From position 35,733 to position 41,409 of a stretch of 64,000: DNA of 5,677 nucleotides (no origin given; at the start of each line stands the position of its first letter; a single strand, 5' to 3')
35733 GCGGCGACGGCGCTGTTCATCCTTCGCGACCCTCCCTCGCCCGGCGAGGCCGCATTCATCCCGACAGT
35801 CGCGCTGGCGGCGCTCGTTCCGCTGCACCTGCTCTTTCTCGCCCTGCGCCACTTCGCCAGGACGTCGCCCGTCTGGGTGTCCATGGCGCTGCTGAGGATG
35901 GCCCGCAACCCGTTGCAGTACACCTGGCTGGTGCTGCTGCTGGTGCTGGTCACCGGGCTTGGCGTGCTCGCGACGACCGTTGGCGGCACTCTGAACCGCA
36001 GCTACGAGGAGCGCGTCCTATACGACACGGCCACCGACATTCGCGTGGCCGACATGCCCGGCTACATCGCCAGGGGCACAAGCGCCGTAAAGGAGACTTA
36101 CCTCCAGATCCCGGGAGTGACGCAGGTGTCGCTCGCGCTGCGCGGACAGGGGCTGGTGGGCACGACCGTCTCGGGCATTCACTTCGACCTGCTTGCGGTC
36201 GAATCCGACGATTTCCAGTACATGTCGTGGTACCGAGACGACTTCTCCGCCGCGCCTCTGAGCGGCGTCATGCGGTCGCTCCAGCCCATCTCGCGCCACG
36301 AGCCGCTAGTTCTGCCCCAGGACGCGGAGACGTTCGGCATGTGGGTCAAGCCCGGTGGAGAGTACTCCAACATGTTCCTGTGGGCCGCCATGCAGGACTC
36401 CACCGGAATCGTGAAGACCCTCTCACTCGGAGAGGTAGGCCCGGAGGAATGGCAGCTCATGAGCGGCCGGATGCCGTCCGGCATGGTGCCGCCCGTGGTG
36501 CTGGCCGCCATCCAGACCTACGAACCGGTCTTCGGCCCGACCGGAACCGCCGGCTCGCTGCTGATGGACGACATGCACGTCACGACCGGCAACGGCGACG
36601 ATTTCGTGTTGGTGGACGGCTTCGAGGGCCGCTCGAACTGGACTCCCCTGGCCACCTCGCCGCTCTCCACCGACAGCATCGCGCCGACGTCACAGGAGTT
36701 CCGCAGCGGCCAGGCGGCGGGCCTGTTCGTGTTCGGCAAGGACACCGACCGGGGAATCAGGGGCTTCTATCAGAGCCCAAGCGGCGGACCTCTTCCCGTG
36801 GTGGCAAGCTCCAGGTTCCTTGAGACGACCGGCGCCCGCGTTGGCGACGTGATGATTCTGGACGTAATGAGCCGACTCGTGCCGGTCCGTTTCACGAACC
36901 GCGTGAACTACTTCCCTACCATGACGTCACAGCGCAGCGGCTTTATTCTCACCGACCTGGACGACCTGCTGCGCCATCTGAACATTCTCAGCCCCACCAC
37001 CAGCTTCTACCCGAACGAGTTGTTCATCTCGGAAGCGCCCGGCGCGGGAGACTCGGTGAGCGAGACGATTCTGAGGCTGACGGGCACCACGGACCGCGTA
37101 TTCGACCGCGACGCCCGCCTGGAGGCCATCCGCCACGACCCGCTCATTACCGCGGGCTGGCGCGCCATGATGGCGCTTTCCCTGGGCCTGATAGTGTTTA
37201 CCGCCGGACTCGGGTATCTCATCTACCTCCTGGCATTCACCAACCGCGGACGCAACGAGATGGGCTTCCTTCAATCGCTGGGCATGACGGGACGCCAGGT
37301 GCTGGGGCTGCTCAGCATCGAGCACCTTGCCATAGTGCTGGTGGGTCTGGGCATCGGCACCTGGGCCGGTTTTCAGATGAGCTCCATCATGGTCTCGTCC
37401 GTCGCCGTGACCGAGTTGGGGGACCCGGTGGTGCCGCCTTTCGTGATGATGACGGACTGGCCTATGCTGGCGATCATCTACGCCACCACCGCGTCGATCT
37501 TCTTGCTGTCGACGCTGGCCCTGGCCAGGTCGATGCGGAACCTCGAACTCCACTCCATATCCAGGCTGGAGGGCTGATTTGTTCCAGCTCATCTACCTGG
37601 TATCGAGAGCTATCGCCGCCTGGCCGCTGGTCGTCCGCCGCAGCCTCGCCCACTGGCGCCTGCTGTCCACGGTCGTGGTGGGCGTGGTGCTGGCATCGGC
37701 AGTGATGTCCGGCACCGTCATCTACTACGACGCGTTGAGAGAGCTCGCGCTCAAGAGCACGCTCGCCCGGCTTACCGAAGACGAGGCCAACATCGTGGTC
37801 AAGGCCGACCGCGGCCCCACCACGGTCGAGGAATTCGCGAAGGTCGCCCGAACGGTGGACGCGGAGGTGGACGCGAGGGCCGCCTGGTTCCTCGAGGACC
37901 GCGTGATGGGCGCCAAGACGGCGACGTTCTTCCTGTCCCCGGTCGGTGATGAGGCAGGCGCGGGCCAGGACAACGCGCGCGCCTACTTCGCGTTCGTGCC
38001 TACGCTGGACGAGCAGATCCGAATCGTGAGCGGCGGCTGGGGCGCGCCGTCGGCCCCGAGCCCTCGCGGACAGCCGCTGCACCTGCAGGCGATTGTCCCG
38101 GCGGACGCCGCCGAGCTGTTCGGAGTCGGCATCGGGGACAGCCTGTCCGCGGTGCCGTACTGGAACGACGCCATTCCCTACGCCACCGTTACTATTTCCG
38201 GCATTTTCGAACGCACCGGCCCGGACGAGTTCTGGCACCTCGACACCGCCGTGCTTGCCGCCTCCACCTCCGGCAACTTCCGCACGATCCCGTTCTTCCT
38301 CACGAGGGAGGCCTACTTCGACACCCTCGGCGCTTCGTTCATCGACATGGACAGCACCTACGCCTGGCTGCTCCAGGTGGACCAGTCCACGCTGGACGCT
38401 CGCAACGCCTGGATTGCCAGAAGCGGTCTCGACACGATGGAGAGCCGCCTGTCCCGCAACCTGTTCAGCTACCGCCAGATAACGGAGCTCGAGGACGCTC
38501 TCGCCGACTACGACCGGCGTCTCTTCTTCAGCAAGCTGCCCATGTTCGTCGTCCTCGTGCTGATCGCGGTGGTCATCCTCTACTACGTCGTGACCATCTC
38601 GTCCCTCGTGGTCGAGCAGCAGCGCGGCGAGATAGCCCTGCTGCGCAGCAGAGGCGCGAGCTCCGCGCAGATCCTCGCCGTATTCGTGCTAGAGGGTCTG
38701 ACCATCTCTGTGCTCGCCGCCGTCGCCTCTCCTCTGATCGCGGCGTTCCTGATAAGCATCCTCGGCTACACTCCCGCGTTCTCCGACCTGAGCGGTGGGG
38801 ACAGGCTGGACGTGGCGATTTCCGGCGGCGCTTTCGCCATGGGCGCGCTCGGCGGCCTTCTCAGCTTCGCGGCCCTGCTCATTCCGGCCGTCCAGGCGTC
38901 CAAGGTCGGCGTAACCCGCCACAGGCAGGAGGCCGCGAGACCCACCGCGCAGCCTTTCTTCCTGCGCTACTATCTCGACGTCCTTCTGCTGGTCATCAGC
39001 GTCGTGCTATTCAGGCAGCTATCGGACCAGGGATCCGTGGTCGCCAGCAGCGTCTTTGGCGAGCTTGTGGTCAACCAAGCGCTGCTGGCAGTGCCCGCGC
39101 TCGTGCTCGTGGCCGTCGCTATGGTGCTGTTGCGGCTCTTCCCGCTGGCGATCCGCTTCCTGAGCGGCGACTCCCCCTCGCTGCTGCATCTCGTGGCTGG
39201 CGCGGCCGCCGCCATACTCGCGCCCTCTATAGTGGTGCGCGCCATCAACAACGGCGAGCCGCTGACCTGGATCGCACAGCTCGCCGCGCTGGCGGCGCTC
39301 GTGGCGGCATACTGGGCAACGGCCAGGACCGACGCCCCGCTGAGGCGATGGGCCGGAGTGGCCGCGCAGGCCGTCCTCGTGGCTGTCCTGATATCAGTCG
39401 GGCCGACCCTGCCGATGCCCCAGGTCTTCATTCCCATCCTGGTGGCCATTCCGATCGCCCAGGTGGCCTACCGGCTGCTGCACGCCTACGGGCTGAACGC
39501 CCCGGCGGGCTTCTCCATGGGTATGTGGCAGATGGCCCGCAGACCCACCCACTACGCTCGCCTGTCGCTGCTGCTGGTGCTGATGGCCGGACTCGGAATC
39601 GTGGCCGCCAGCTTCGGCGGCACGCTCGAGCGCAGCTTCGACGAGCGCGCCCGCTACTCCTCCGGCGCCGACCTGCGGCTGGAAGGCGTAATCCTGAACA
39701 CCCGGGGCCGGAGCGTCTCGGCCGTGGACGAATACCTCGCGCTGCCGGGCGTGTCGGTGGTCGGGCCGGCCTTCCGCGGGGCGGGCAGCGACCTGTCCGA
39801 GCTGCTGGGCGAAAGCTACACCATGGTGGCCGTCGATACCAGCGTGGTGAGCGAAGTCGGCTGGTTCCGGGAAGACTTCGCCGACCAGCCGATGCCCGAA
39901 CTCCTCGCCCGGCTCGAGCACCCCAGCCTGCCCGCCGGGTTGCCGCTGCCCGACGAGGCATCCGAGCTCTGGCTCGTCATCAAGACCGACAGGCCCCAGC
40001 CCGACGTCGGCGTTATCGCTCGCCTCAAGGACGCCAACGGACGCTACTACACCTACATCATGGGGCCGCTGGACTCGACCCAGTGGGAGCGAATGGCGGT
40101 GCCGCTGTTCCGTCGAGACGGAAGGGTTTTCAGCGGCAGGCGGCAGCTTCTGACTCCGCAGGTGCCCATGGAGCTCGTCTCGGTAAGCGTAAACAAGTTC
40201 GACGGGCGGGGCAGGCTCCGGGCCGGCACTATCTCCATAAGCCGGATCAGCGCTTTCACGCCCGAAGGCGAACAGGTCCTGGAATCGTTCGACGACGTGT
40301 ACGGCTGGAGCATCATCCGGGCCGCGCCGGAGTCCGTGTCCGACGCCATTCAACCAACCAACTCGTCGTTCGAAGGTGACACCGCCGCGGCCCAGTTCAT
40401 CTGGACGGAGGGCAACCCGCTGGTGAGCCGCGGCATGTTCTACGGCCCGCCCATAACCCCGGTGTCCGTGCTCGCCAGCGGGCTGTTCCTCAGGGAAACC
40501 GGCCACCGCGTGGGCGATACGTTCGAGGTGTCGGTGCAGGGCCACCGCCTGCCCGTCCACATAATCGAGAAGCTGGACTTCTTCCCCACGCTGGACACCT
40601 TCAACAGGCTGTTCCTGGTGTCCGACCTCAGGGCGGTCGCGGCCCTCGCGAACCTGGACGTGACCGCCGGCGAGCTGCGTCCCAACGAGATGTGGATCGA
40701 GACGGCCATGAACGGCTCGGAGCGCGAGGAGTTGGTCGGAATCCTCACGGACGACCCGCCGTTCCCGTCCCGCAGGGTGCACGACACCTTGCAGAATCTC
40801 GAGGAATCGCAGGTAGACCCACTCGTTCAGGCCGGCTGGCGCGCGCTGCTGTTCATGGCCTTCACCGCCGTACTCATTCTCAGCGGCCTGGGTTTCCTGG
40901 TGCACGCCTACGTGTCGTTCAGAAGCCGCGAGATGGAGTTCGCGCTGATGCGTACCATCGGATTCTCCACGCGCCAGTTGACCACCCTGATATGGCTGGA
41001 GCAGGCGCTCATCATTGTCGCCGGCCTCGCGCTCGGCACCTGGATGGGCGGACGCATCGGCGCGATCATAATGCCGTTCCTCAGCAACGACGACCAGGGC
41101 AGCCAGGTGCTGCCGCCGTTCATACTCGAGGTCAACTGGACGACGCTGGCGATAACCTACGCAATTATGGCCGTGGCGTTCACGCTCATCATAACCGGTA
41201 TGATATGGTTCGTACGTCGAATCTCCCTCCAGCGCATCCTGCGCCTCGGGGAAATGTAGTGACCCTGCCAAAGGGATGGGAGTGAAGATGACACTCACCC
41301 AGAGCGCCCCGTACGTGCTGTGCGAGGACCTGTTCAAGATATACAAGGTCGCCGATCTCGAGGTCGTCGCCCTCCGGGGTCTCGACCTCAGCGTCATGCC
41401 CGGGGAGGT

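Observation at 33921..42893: Operon of two giant (1218 and 1226 aa) double-module FtsX/MacB-type permeases plus two distinct ABC ATPases, without any fusion or outer-membrane partner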

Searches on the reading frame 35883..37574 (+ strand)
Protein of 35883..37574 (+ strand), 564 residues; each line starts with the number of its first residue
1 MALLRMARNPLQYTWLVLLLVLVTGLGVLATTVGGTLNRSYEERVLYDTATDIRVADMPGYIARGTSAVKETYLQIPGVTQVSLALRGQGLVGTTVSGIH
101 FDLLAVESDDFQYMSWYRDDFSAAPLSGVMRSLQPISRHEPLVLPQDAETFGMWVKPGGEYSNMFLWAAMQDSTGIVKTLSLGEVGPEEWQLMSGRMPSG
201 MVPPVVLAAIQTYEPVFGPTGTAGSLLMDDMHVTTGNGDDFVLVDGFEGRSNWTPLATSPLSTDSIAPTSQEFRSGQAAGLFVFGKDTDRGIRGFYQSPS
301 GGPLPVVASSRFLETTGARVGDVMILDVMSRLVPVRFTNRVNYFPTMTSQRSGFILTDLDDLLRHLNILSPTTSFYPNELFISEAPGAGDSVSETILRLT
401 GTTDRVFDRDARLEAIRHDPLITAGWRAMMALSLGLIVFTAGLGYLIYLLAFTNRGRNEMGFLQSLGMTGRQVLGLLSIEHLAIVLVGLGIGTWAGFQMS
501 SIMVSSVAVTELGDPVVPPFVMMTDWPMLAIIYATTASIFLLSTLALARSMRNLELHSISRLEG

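Call 36: predict_structure(alignment_id=A1)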
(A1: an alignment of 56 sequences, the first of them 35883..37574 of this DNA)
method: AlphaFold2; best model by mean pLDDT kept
length: 564 residues; sequences in the alignment: 56
mean_pLDDT: 84.5   pTM: 0.76
mean pLDDT of the five models: 84.5, 78.8, 78.7, 78.7, 75.3
residues with pLDDT >= 90: 216; 70-90: 286; 50-70: 53; < 50: 9
segments of 3 or more residues with pLDDT < 50: 557-564
pLDDT, mean of each block of 10 residues (from residue 1): 57 82 89 86 89 86 70 89 93 75 93 89 93 87 89 93 91 86 91 91 91 82 92 83 88 87 89 89 89 89 93 92 91 93 88 92 86 81 89 86 86 79 72 82 78 65 68 78 86 92 85 80 88 87 79 55 46
secondary structure, 60 per line:
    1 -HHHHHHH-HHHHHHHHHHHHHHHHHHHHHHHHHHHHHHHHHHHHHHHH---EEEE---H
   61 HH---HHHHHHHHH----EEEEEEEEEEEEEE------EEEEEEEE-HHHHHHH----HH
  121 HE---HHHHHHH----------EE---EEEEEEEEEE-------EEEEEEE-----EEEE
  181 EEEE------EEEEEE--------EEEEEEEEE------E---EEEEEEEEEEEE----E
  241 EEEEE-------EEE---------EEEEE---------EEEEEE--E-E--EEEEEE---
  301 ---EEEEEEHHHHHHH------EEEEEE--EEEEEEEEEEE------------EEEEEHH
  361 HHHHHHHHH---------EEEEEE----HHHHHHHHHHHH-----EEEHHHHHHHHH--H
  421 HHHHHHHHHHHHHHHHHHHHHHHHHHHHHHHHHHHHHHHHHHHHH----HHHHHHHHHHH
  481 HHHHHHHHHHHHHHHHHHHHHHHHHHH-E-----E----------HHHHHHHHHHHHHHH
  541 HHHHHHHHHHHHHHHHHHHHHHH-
elements in order: H2-8 H10-49 E53-56 H66-74 E79-92 E99-106 H108-114 H126-132 E148-157 E165-171 E177-184 E191-196 E205-213 E224-235 E240-245 E253-255 E265-269 E279-284 E292-297 E304-309 H310-316 E323-328 E331-341 E354-358 H359-369 E379-384 H389-400 E406-408 H409-417 H420-465 H470-507 H526-563

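Call 40: fold_search(model_id=the predicted structure, library=pdb)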
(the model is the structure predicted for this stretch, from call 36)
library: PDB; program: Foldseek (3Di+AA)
matches with E <= 10: 1169; with E <= 0.001: 39
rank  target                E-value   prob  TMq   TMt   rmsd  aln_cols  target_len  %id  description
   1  9rld_E                3.8e-10  1.00  0.42  0.53  12.3       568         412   10  LolCDE complex with Lpp lipoprotein (released 2026-01-21)
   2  9xro_E                4.3e-10  1.00  0.41  0.56   7.9       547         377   10  LolCDE in complex with SMT-738_3 (released 2026-03-18)
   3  9rlc_E                4.5e-10  1.00  0.41  0.53  12.3       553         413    9  LolCDE complex with Lpp lipoprotein (released 2026-01-21)
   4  5lil_A                2.5e-09  1.00  0.33  0.30  10.9       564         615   11  Structure of Aggregatibacter actinomycetemcomitans MacB bound to ATPyS (P21) (released 2017-11-15)
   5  9rli_E                2.8e-09  1.00  0.39  0.52  12.1       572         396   10  LolCDEdelta(235-252) complex with Pal lipoprotein (released 2026-01-21)
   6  5gko_A                3.3e-09  1.00  0.44  0.39   9.7       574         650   11  Crystal structure of tripartite-type ABC transporter, MacB from Acinetobacter baumannii (released 2017-11-15)
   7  7mdx_A                4.4e-09  1.00  0.28  0.38  15.4       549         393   12  LolCDE nucleotide-free (released 2021-08-11)
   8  9rld_C                5.2e-09  1.00  0.27  0.36  13.7       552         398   12  LolCDE complex with Lpp lipoprotein (released 2026-01-21)
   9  9o9x_C                1.2e-08  1.00  0.37  0.45  14.9       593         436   10  ytrEF nucleotide-free conformation (released 2025-10-15)
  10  7arh_E                2.4e-08  1.00  0.39  0.51  12.5       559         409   10  LolCDE in complex with lipoprotein (released 2021-04-07)
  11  9xro_C                4.7e-08  1.00  0.33  0.45  10.0       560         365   11  LolCDE in complex with SMT-738_3 (released 2026-03-18)
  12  5nik_J                5.0e-08  1.00  0.43  0.39  10.5       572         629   12  Structure of the MacAB-TolC ABC-type tripartite multidrug efflux pump (released 2017-05-24)
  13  7ari_C                5.0e-08  1.00  0.37  0.49   9.5       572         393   12  LolCDE apo structure (released 2021-04-07)
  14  7arh_C                1.9e-07  1.00  0.27  0.37  15.1       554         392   13  LolCDE in complex with lipoprotein (released 2021-04-07)
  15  7v8i_C                3.1e-07  1.00  0.28  0.36  12.9       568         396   12  LolCD(E171Q)E with bound AMPPNP in nanodiscs (released 2022-08-31)
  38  3ftj                  3.7e-04  1.00  0.23  0.52   9.8       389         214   10  Crystal structure of the periplasmic region of MacB from Actinobacillus actinomycetemcomitans (released 2009-05-26)
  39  5udf_B                6.9e-04  1.00  0.24  0.58   8.1       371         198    8  Structure of the N-terminal domain of lipoprotein-releasing system transmembrane protein LolE from Acinetobacter bauma (released 2017-01-18)
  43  5udf_D                3.4e-03  1.00  0.25  0.59   7.6       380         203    8  Structure of the N-terminal domain of lipoprotein-releasing system transmembrane protein LolE from Acinetobacter bauma (released 2017-01-18)
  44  5udf_C                4.0e-03  1.00  0.23  0.56  10.3       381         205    8  Structure of the N-terminal domain of lipoprotein-releasing system transmembrane protein LolE from Acinetobacter bauma (released 2017-01-18)
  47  5udf_A                5.9e-03  1.00  0.23  0.53  10.2       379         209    8  Structure of the N-terminal domain of lipoprotein-releasing system transmembrane protein LolE from Acinetobacter bauma (released 2017-01-18)
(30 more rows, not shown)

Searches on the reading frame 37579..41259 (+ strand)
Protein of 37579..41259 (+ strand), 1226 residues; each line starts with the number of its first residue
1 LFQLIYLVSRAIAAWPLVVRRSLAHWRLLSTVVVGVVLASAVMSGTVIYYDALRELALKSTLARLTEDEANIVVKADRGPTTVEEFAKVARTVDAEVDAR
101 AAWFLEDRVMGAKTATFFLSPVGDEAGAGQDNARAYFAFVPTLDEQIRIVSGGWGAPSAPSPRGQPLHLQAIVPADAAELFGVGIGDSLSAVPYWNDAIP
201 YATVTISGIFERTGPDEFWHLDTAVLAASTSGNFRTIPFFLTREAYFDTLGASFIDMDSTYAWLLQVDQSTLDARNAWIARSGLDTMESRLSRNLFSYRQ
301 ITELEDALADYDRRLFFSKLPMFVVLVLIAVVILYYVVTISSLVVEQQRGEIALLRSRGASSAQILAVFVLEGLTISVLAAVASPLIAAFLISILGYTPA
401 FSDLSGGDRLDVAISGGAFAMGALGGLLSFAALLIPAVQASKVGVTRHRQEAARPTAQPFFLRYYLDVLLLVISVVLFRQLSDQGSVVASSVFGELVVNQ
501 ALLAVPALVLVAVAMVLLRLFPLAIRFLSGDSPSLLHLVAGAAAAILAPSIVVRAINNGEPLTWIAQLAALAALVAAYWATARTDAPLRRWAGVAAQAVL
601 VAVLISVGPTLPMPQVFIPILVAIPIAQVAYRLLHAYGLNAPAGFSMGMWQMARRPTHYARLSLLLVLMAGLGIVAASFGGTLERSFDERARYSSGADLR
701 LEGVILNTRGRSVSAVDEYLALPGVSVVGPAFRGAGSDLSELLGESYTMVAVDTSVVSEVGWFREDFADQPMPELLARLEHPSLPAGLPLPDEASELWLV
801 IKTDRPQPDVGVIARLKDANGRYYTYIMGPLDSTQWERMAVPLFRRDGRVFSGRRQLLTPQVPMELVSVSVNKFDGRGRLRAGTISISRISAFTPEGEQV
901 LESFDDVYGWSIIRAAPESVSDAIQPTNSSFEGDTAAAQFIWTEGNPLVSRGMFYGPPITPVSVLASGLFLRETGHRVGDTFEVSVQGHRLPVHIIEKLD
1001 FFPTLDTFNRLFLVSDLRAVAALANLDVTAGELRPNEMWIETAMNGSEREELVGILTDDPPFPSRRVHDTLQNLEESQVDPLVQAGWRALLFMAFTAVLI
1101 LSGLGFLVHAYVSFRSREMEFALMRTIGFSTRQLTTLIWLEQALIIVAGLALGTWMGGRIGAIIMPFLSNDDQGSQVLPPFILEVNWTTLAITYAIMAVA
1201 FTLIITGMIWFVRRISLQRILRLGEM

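Call 7: search_protein_families(library=pfam, proteins=[window:37579-41259:+], max_evalue=0.01)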
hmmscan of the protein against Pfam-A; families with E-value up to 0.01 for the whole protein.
window:37579-41259:+ (1226 aa): 1 family
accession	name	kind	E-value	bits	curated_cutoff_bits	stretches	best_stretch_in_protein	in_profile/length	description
PF02687.27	FtsX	-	1.2e-16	61.3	25.5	2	324-439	2-114/120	FtsX-like permease C-terminal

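Call 8: search_protein_families(library=ncbifam, proteins=[window:37579-41259:+], max_evalue=0.01)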
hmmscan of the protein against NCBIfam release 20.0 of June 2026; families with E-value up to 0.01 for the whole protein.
window:37579-41259:+ (1226 aa): 5 families
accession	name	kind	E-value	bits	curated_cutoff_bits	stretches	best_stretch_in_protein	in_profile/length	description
TIGR02212.1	lolCE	equivalog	2.6e-08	33.2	362.45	1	319-392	266-339/411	lipoprotein-releasing ABC transporter permease subunit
NF008076.0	PRK10814.1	exception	1e-07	31.3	473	1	322-437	267-384/399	lipoprotein-releasing ABC transporter permease subunit LolC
TIGR02213.1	lolE_release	exception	1.6e-05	24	540.35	1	322-388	269-335/411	lipoprotein-releasing ABC transporter permease subunit LolE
NF008357.0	PRK11146.1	exception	6.5e-05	21.9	439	1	322-388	272-338/414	lipoprotein-releasing ABC transporter permease subunit LolE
TIGR03518.1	ABC_perm_GldF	equivalog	0.0029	17.7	288.5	1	317-399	47-128/240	gliding motility-associated ABC transporter permease subunit GldF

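Call 12: search_solved_structures(query=window:37579-41259:+, max_evalue=1)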
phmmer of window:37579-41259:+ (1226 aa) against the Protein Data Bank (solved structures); distinct sequences matched with E-value up to 1: 10.
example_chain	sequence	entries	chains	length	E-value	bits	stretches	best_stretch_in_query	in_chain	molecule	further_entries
7arh_C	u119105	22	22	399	3.8e-07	31.7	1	317-436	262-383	Lipoprotein-releasing ABC transporter permease subunit LolC | Lipo-releasing system transmembrane protein lolC | Lipoprotein-releasing system transmembrane prot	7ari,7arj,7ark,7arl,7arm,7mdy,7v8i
7mdx_A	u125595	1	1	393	3.8e-07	31.7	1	317-424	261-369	Lipoprotein-releasing system transmembrane protein LolC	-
9w2w_A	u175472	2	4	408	7.7e-06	27.4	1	319-411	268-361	LolF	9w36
9w35_A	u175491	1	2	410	8.1e-06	27.3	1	319-412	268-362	LolF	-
9w37_A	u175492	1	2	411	9.1e-06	27.1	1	319-412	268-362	LolF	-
9rli_E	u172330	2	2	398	0.0049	18.1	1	319-393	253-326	Lipoprotein-releasing system transmembrane protein LolE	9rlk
7arh_E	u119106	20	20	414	0.0054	18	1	319-393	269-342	Lipoprotein-releasing system transmembrane protein LolE | Lipoprotein transporter subunit LolE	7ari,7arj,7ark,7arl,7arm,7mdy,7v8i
7mdx_B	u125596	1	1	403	0.0067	17.7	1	319-393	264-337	Lipoprotein-releasing system transmembrane protein LolE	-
9ugg_E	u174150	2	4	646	0.0091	17.2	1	323-471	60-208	Lantibiotic ABC transporter permease PsdB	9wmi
9o9x_C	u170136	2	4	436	0.87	10.7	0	320-412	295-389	ABC transporter permease YtrF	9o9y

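Call 46: find_homologous_proteins(query=window:37579-41259:+)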
Query window:37579-41259:+ (1226 aa): 727 proteins with E <= 0.001 among 8000 candidates; the best 120 are listed.
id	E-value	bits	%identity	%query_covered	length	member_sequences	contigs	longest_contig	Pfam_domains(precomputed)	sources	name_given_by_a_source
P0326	0.0e+0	2600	97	100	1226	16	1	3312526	PF02687.28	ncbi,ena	-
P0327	0.0e+0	2503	93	100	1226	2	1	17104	PF02687.28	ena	-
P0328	0.0e+0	2478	92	100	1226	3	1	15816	PF02687.28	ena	-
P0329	0.0e+0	2356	87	100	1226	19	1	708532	PF02687.28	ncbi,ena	-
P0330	0.0e+0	2355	87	100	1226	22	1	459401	PF02687.28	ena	-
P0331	0.0e+0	2210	82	100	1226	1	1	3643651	PF02687.28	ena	-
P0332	0.0e+0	2202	81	100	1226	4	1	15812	PF02687.28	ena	-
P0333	0.0e+0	1911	71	100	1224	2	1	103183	PF02687.28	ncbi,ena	-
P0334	0.0e+0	1796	66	100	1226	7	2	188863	PF02687.28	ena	-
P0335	0.0e+0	1642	60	100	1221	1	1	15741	PF02687.28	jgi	jgi:ABC-type lipoprotein release transport system permease subunit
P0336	0.0e+0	1638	61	100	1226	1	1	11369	PF02687.28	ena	-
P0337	0.0e+0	1626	61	100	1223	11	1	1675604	PF02687.28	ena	-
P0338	0.0e+0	1615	60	100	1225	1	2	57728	PF02687.28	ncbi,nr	ncbi:MAG: ABC transporter permease [Chloroflexi bacterium]|nr:ABC transporter permease [Chloroflexot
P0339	0.0e+0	1604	60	100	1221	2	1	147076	PF02687.28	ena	-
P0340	0.0e+0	1585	59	100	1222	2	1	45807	PF02687.28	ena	-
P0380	0.0e+0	1467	56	100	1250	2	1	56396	PF02687.28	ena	-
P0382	0.0e+0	1464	57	52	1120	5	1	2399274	PF02687.28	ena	-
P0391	0.0e+0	1436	55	100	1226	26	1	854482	PF02687.28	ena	-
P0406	0.0e+0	1406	55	99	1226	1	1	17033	PF02687.28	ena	-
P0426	0.0e+0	1374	57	48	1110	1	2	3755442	PF02687.28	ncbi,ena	-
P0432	0.0e+0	1368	58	48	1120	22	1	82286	PF02687.28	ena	-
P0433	0.0e+0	1367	57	48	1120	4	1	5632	PF02687.28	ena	-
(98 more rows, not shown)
